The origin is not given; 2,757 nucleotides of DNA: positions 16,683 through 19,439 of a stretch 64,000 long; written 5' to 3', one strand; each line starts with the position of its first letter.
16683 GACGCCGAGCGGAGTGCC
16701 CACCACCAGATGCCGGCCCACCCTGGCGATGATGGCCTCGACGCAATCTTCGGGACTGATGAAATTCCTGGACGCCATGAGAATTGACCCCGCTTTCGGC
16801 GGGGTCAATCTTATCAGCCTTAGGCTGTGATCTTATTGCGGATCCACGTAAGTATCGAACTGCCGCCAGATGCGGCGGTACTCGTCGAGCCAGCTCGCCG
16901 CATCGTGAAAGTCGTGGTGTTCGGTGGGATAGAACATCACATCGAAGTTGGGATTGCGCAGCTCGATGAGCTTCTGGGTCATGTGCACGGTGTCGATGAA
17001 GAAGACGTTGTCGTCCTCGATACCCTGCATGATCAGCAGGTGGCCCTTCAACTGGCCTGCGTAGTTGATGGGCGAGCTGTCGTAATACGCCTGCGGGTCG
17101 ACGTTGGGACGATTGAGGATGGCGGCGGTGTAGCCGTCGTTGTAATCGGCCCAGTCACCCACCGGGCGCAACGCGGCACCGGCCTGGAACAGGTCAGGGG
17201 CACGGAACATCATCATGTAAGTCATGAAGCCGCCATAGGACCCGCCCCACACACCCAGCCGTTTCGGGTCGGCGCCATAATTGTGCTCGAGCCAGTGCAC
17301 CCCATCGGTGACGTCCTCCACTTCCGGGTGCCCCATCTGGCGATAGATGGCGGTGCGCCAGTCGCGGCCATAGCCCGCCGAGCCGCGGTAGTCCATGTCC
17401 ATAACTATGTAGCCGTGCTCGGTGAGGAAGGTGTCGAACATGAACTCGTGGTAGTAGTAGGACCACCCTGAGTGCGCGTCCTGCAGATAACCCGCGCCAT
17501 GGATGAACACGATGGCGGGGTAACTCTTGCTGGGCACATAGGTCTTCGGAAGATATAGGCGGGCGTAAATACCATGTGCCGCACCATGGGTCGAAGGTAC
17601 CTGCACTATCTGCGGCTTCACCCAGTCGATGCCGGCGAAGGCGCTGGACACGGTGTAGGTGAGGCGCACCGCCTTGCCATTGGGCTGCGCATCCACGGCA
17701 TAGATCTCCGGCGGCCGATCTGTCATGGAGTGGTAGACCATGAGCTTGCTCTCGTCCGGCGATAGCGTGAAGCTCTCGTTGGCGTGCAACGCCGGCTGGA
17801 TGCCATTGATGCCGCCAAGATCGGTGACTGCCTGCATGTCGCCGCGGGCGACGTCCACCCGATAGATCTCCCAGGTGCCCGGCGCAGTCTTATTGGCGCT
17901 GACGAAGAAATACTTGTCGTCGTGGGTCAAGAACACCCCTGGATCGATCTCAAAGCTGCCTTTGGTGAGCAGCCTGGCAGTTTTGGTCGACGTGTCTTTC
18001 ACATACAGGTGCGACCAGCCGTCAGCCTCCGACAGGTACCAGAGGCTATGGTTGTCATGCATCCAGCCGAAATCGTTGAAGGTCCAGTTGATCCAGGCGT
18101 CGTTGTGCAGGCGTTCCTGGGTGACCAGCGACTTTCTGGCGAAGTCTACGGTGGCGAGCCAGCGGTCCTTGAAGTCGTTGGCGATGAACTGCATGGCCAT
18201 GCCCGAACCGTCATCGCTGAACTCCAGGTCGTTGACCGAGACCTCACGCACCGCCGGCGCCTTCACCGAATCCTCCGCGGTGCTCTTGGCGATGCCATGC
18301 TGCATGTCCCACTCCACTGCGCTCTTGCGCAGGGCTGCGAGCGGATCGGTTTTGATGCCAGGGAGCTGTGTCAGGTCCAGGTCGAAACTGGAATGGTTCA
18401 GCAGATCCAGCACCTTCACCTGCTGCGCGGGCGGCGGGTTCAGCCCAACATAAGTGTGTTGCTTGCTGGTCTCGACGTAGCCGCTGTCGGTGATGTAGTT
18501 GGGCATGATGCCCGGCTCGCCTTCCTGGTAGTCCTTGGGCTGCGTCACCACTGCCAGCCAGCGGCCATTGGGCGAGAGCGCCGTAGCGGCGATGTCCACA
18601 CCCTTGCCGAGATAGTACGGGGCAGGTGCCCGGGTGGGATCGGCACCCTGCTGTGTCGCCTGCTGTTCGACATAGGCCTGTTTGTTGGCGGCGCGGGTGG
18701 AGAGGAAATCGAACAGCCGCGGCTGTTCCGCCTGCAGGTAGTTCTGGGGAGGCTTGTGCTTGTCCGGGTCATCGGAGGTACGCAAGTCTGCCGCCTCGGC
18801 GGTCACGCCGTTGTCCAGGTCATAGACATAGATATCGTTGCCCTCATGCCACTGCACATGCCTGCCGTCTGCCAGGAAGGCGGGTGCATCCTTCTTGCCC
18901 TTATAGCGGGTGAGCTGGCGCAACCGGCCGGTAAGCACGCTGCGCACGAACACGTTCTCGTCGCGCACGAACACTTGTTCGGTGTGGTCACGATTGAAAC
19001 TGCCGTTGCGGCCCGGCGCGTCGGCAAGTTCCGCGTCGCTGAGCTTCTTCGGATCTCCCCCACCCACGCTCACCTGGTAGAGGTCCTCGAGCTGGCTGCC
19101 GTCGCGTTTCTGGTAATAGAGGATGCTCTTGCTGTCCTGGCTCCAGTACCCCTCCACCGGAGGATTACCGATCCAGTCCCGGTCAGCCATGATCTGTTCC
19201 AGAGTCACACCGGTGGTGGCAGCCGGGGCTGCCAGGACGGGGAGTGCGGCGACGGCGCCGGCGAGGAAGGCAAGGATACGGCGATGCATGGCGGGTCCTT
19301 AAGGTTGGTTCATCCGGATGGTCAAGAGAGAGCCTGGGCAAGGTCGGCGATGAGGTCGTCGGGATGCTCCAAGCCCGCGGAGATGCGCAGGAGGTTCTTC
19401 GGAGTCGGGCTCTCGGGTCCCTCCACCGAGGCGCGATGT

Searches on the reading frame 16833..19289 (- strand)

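Call 86: search_protein_families(library=pfam, proteins=[window:16833-19289:-], max_evalue=0.00001)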
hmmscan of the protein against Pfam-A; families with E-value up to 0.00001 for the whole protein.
window:16833-19289:- (818 aa): 6 families
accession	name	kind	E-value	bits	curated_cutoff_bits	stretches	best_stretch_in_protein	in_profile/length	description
PF00326.27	Peptidase_S9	-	6.3e-44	150.5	22.6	1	621-815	9-210/213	Prolyl oligopeptidase family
PF00930.27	DPPIV_N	-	2.3e-17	63.2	22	1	346-524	180-351/354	Dipeptidyl peptidase IV (DPP IV) N-terminal region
PF20434.5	BD-FAE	-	1.2e-12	48.2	26.8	1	578-693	3-106/215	BD-FAE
PF02129.25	Peptidase_S15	-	2.6e-10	40.9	23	1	574-716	5-136/262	X-Pro dipeptidyl-peptidase (S15 family)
PF00756.26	Esterase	-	2.2e-06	28.1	22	0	576-709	10-148/251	Putative esterase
PF01738.24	DLH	-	6.5e-06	26.3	21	0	622-796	37-190/217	Dienelactone hydrolase family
